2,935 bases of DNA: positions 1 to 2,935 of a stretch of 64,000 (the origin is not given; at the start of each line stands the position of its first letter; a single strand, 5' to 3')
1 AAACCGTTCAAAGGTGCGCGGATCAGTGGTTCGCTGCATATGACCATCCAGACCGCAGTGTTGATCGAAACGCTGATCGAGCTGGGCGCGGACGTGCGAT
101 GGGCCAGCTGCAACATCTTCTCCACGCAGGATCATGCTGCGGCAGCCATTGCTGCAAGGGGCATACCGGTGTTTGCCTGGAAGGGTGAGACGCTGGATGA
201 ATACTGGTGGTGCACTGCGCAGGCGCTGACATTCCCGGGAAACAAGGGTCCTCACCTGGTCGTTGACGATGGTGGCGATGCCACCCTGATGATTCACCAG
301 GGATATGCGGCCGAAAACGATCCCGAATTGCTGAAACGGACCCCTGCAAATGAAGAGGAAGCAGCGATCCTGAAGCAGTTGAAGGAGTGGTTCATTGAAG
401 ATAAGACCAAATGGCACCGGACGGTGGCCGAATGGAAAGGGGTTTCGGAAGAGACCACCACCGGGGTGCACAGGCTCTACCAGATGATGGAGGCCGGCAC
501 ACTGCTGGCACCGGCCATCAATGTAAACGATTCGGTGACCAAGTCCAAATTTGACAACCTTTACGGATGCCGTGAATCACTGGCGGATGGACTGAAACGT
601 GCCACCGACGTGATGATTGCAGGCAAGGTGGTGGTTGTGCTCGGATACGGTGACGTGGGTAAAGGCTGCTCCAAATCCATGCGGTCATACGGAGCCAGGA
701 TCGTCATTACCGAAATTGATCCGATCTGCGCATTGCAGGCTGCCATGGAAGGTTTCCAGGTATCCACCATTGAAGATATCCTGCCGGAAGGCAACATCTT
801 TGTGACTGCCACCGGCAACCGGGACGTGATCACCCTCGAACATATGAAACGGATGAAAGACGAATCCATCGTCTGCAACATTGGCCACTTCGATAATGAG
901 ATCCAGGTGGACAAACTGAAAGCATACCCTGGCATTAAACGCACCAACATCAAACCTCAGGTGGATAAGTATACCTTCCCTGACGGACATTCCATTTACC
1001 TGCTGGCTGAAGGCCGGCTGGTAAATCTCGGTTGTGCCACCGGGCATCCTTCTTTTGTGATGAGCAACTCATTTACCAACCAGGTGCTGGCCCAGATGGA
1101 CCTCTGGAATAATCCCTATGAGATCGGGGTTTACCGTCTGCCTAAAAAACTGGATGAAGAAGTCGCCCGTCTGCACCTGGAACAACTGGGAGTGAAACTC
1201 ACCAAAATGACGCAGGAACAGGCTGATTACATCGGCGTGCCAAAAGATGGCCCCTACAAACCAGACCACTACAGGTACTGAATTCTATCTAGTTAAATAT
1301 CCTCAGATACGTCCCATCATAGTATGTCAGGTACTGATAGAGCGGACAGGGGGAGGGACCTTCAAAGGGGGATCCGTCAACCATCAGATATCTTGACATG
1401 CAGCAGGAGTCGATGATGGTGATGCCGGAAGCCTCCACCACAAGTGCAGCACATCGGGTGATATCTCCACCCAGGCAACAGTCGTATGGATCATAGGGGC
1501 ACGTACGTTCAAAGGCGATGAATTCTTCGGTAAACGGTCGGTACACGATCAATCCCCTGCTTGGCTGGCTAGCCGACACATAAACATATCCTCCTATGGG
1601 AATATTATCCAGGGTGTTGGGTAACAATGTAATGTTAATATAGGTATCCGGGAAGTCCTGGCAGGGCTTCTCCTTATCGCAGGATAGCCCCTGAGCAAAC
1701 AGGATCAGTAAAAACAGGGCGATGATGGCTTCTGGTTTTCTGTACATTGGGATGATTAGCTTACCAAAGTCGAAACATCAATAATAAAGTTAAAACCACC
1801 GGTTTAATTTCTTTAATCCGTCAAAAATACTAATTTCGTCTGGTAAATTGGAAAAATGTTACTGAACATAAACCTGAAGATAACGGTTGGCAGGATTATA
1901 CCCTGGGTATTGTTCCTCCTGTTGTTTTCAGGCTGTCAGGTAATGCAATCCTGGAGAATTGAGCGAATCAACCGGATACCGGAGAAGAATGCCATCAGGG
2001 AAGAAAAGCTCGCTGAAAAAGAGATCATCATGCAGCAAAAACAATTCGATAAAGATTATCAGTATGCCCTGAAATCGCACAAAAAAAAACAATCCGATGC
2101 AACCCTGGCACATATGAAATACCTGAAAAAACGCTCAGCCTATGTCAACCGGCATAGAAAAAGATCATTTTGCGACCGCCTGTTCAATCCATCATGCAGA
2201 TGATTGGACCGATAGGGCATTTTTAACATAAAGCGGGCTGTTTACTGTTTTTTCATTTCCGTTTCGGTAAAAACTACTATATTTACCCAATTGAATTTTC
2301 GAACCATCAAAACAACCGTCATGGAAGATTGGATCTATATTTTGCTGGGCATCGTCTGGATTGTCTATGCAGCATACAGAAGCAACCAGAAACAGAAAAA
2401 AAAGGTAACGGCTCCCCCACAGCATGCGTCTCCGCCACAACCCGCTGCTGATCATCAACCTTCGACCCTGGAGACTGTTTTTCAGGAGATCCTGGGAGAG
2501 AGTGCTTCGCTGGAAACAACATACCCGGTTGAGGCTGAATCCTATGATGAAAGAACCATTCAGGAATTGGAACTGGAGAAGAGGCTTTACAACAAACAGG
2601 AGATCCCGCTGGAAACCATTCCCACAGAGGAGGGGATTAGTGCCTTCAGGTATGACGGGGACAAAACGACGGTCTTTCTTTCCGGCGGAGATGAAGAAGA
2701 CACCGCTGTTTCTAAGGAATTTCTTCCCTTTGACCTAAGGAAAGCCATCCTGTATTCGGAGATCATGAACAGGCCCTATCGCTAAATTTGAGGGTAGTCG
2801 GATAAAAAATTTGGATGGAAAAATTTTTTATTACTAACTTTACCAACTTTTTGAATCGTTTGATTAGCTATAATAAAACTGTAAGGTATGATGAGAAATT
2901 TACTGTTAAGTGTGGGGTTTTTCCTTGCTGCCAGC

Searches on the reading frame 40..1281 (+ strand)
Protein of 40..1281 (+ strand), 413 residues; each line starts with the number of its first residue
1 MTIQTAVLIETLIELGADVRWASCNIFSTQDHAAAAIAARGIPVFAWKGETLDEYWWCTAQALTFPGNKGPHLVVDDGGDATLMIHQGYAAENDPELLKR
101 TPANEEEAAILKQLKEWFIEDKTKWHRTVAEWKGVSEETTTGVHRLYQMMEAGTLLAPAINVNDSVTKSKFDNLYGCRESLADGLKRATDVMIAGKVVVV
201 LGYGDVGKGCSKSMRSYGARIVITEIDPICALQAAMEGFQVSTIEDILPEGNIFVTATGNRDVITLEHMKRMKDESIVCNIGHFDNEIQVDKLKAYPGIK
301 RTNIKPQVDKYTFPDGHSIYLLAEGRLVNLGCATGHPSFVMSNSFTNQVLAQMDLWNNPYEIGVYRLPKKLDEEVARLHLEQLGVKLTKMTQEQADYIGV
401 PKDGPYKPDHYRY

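Call 3: search_protein_families(library=pfam, proteins=[window:40-1281:+], max_evalue=0.01)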
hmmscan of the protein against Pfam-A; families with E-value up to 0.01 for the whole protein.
window:40-1281:+ (413 aa): 4 families
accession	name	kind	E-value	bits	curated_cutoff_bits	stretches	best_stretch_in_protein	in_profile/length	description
PF05221.23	AdoHcyase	-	6.2e-123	410.1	25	1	1-412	51-299/299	S-adenosyl-L-homocysteine hydrolase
PF00670.27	AdoHcyase_NAD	-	1.1e-83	279.7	27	1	173-335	1-162/162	S-adenosyl-L-homocysteine hydrolase, NAD binding domain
PF02826.25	2-Hacid_dh_C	-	1.8e-06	27.9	25.1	1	191-282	32-127/178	D-isomer specific 2-hydroxyacid dehydrogenase, NAD binding domain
PF07991.19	KARI_N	-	0.00011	22.3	20.6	1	193-256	2-66/165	Acetohydroxy acid isomeroreductase, NADPH-binding domain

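Call 4: search_protein_families(library=ncbifam, proteins=[window:40-1281:+], max_evalue=0.01)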
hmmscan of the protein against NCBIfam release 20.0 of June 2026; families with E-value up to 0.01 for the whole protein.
window:40-1281:+ (413 aa): 11 families
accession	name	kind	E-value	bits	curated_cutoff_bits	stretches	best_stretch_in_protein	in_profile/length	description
TIGR00936.1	ahcY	equivalog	4.2e-164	546.3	497.6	1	1-405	50-416/416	adenosylhomocysteinase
NF004005.0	PRK05476.2-3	equivalog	9.3e-115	383.8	275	2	123-398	136-412/418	adenosylhomocysteinase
NF004009.0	PRK05476.3-2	equivalog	7.6e-54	183.3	485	1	129-387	204-461/487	adenosylhomocysteinase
NF004010.0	PRK05476.3-3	equivalog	2.8e-47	161.6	512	1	130-398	145-423/432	adenosylhomocysteinase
NF004008.0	PRK05476.3-1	equivalog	1.8e-20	73.3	440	1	135-373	97-316/326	adenosylhomocysteinase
NF006263.0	PRK08410.1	equivalog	0.00026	20.5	389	1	192-283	142-233/311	D-2-hydroxyacid dehydrogenase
NF004017.0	PRK05479.1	equivalog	0.00038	19.3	336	1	191-255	13-78/337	ketol-acid reductoisomerase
TIGR02853.1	spore_dpaA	equivalog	0.00046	19.5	319.65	1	188-281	144-239/287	dipicolinic acid synthetase subunit A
TIGR00465.1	ilvC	equivalog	0.00072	18.6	226.15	1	194-259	2-68/314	ketol-acid reductoisomerase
NF006162.0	PRK08306.1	equivalog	0.0045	16.3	261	1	188-280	147-241/297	dipicolinate synthase subunit DpsA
NF008759.0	PRK11790.1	equivalog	0.0055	15.4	404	1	192-282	149-240/410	phosphoglycerate dehydrogenase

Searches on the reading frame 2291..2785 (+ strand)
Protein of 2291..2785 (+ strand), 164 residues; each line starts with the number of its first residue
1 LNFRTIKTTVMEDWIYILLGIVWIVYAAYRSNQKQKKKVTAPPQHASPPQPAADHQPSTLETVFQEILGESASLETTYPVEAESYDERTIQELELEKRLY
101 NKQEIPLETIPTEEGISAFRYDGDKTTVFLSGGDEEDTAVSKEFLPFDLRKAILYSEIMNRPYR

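Call 3: search_protein_families(library=pfam, proteins=[window:2291-2785:+], max_evalue=0.01)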
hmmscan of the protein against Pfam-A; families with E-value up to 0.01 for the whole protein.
window:2291-2785:+ (164 aa): 0 families

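Call 4: search_protein_families(library=ncbifam, proteins=[window:2291-2785:+], max_evalue=0.01)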
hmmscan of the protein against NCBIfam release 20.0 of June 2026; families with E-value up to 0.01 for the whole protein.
window:2291-2785:+ (164 aa): 0 families
